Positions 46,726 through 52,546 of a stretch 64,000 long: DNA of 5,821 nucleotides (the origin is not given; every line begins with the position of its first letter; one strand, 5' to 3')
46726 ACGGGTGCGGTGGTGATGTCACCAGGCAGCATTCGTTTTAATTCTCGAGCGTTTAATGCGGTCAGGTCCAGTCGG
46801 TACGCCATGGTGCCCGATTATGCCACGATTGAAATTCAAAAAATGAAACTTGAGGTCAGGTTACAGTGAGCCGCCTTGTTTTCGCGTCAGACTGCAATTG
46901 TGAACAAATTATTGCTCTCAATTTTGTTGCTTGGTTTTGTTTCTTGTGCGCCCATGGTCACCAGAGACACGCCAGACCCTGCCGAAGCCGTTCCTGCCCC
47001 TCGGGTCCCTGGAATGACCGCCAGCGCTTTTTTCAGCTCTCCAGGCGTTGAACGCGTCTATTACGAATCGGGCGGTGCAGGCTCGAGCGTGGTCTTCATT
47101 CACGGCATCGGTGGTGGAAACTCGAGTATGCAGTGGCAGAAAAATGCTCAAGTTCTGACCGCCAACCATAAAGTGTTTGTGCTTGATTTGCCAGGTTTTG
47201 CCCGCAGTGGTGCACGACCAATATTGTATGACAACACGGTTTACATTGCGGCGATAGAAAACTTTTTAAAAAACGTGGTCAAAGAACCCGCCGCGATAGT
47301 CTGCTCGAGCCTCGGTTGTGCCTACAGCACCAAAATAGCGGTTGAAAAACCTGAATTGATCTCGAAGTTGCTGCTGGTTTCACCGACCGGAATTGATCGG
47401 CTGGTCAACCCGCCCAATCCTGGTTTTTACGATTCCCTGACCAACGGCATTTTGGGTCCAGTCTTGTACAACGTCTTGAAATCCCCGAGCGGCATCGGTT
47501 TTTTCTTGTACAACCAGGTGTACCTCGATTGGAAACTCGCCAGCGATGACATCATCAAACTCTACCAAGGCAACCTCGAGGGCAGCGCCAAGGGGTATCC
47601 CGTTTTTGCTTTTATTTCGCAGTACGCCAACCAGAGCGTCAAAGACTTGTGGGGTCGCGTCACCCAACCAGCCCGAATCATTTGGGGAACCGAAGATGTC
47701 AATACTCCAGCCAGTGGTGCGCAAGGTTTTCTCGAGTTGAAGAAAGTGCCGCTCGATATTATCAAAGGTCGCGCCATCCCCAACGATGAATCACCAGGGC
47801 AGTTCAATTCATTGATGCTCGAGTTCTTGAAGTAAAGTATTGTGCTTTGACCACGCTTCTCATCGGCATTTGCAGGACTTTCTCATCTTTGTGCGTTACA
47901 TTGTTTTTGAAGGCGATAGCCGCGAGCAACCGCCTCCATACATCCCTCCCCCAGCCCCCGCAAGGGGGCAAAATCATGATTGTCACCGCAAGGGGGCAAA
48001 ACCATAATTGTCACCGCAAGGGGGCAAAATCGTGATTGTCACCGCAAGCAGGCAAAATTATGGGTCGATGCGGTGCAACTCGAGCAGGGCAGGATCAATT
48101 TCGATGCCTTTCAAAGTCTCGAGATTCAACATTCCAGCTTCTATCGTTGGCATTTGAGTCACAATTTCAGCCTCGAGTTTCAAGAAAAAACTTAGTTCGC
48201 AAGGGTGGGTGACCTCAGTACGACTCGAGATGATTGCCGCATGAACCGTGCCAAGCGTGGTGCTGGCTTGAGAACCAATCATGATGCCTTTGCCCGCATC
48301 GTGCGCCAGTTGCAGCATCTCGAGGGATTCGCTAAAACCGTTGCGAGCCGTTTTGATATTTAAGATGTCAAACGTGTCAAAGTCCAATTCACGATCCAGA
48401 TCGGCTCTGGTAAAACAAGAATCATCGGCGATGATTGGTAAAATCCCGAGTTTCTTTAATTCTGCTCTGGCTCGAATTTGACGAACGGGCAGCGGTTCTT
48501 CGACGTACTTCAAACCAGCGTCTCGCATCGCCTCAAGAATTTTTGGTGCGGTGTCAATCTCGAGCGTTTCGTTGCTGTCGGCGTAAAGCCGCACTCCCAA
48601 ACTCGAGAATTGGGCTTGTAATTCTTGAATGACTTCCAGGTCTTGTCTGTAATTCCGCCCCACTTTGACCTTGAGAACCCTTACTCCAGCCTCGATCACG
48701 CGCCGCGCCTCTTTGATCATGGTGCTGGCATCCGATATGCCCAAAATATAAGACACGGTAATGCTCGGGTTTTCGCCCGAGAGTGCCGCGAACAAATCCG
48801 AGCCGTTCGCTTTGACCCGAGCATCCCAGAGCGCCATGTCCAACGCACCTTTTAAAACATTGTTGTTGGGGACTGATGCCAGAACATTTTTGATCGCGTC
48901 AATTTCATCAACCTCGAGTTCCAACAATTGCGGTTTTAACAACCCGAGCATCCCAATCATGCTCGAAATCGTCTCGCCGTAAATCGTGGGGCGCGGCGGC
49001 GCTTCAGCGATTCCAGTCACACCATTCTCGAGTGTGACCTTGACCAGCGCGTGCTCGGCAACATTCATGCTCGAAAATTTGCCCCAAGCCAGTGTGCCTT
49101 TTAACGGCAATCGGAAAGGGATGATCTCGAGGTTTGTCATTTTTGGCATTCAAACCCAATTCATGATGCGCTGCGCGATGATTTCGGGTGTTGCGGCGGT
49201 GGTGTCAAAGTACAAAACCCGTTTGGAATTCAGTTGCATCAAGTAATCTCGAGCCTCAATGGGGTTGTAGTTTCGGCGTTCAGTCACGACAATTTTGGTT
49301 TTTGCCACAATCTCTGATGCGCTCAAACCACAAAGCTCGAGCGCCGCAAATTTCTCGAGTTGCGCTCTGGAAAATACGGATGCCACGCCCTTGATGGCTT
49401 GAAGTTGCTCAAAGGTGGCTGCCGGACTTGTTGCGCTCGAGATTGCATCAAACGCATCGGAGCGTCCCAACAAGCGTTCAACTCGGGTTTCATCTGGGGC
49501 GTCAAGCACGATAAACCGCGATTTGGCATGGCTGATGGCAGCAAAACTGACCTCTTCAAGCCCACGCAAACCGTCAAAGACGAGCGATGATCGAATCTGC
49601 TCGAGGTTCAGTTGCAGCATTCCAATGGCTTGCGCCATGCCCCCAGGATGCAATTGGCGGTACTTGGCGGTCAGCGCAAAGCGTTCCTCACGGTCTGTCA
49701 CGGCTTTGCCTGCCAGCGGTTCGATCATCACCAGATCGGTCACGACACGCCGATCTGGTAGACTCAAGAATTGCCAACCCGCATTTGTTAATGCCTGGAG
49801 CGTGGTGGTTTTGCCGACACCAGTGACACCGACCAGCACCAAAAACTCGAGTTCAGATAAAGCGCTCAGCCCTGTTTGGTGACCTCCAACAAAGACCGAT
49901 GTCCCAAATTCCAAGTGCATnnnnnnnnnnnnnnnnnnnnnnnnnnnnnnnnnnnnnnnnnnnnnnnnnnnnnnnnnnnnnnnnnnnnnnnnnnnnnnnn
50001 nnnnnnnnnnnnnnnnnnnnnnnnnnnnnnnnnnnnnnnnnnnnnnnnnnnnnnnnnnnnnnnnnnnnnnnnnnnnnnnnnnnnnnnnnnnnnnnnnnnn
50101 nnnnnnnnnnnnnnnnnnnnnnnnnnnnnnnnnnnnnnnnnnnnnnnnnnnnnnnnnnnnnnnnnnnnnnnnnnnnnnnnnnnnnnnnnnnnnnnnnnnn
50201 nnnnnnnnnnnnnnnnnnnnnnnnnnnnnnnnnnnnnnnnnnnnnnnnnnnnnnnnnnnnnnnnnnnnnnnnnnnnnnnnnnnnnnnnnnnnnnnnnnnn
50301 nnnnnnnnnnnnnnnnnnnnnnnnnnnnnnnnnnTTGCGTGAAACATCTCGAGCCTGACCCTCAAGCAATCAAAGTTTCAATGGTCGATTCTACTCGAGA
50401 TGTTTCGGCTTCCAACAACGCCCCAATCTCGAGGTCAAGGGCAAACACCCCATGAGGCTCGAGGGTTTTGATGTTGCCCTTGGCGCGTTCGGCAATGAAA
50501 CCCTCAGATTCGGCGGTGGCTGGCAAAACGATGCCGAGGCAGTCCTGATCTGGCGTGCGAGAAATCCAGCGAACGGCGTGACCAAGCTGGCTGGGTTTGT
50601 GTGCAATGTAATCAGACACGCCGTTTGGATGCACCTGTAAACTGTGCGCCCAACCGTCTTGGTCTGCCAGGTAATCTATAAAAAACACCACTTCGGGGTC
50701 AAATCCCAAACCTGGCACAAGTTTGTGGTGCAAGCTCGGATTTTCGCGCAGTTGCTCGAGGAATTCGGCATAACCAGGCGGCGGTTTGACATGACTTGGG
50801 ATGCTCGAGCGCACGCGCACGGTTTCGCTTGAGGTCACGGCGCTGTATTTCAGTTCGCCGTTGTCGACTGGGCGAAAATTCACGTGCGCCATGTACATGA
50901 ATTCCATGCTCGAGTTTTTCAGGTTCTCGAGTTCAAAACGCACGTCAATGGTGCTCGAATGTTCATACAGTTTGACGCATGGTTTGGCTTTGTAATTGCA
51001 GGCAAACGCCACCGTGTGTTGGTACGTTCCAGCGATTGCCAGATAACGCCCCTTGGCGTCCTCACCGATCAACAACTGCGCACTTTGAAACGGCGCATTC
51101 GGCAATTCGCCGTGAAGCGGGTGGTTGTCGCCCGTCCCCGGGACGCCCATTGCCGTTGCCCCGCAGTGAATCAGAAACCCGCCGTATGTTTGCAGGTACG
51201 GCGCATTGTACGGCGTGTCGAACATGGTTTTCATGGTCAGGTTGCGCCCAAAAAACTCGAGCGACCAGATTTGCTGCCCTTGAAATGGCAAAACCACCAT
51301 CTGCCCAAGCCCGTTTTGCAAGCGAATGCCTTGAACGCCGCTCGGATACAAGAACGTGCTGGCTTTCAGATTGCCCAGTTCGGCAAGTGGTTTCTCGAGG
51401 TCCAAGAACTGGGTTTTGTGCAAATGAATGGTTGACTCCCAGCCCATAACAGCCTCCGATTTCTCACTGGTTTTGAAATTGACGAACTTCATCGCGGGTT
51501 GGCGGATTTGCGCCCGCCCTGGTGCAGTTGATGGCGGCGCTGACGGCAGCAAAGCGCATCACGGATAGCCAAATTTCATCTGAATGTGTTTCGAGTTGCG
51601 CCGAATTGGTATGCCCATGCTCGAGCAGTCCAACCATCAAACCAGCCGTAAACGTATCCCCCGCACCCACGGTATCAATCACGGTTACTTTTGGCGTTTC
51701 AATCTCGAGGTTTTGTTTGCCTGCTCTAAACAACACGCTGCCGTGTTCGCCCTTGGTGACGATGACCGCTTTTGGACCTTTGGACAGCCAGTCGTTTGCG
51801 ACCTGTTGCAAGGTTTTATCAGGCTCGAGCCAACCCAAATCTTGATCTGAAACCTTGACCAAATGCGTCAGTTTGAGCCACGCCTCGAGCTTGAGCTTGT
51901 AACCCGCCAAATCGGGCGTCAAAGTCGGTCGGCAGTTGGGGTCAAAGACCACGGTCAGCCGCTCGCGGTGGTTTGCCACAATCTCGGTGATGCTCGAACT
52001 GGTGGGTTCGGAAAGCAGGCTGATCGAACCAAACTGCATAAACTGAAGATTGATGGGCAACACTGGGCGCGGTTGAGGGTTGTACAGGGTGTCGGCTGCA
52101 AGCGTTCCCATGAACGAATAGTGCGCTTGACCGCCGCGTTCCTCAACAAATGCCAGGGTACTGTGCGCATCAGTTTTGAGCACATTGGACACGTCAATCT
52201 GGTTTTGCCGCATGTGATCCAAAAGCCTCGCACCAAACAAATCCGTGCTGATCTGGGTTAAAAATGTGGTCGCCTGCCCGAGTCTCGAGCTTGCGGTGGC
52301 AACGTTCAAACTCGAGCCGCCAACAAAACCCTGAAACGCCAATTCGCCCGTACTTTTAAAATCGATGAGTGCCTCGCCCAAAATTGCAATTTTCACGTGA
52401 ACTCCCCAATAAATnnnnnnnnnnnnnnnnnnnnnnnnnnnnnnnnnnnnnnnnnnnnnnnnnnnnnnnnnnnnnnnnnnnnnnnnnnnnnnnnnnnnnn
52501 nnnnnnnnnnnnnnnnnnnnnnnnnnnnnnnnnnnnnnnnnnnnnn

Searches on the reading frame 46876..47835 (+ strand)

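Call 78: search_protein_families(library=pfam, proteins=[window:46876-47835:+], max_evalue=0.00001)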
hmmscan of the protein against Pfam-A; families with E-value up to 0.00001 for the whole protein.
window:46876-47835:+ (319 aa): 3 families
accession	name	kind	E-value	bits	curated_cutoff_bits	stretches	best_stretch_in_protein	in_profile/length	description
PF00561.26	Abhydrolase_1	-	4e-12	46.8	25.8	1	72-177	3-103/245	alpha/beta hydrolase fold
PF12697.13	Abhydrolase_6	-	6.9e-12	46.9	26.3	1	72-309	1-213/217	Alpha/beta hydrolase family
PF12146.15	Hydrolase_4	-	2.4e-07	30.7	27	1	71-175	6-114/239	Serine aminopeptidase, S33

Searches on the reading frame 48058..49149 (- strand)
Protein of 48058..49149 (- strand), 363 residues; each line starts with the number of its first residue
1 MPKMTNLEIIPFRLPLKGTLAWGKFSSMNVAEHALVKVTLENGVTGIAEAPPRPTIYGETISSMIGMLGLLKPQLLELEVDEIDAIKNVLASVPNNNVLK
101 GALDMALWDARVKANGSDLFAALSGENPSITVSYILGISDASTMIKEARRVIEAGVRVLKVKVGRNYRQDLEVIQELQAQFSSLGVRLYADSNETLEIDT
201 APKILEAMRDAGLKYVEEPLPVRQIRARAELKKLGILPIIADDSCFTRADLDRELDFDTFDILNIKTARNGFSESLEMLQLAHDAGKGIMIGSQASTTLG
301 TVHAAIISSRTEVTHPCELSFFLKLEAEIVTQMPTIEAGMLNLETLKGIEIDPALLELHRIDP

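Call 78: search_protein_families(library=pfam, proteins=[window:48058-49149:-], max_evalue=0.00001)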
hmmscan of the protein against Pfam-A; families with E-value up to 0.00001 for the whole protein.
window:48058-49149:- (363 aa): 2 families
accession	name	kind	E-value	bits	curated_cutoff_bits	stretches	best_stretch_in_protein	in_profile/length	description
PF13378.12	MR_MLE_C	-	2.5e-28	99.7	29.4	1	144-349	2-211/219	Enolase C-terminal domain-like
PF02746.21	MR_MLE_N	-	2.5e-07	31.4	22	1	25-118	20-111/117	Mandelate racemase / muconate lactonizing enzyme, N-terminal domain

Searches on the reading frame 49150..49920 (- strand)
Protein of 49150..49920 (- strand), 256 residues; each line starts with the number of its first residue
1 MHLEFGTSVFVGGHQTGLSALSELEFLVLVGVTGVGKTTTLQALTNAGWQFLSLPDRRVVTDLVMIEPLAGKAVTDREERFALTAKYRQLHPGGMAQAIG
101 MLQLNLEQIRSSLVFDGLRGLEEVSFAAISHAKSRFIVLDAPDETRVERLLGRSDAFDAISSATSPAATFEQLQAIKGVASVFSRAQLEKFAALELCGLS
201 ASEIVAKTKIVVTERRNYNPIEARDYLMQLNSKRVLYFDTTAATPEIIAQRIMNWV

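Call 79: search_protein_families(library=pfam, proteins=[window:49150-49920:-], max_evalue=0.00001)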
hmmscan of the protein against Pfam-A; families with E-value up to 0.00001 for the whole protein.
window:49150-49920:- (256 aa): 2 families
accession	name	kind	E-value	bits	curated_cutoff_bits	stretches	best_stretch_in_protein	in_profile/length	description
PF13238.12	AAA_18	-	2.6e-08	34.8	29.4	1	28-154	2-112/128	AAA domain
PF13671.12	AAA_33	-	6.3e-06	27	27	0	27-59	2-33/143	AAA domain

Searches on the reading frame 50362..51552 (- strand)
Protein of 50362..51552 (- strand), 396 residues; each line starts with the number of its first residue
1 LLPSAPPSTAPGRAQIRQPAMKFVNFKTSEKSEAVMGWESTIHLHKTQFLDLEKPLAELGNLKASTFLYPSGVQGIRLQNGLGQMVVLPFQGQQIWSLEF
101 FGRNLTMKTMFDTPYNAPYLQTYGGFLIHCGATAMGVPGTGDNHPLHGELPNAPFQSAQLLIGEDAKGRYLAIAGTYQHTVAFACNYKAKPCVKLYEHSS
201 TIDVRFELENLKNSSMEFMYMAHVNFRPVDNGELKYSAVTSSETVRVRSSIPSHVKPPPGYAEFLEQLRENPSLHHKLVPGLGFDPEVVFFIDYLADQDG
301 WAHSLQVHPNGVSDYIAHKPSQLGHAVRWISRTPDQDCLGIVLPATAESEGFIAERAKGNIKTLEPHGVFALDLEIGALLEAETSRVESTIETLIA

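Call 78: search_protein_families(library=pfam, proteins=[window:50362-51552:-], max_evalue=0.00001)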
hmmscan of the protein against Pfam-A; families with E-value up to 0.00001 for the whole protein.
window:50362-51552:- (396 aa): 1 family
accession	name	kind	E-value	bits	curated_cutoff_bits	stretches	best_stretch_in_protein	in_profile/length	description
PF14486.12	DUF4432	-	1.5e-19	70.4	32.5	1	72-376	3-302/304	Domain of unknown function (DUF4432)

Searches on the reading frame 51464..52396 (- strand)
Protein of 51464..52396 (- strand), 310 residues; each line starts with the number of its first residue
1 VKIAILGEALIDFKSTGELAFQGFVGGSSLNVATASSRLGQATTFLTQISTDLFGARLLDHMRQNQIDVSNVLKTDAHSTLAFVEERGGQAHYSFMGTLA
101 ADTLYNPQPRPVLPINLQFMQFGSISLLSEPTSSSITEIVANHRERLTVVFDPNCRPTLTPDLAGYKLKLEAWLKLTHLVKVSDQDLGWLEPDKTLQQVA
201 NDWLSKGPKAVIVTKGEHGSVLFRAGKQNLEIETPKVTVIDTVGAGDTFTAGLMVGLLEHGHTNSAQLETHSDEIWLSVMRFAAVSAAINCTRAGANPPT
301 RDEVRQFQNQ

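Call 78: search_protein_families(library=pfam, proteins=[window:51464-52396:-], max_evalue=0.00001)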
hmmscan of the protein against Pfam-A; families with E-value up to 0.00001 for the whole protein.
window:51464-52396:- (310 aa): 1 family
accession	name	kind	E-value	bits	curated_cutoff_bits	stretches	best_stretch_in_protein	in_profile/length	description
PF00294.29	PfkB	-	4.8e-42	144.8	25.8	1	3-299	4-298/302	pfkB family carbohydrate kinase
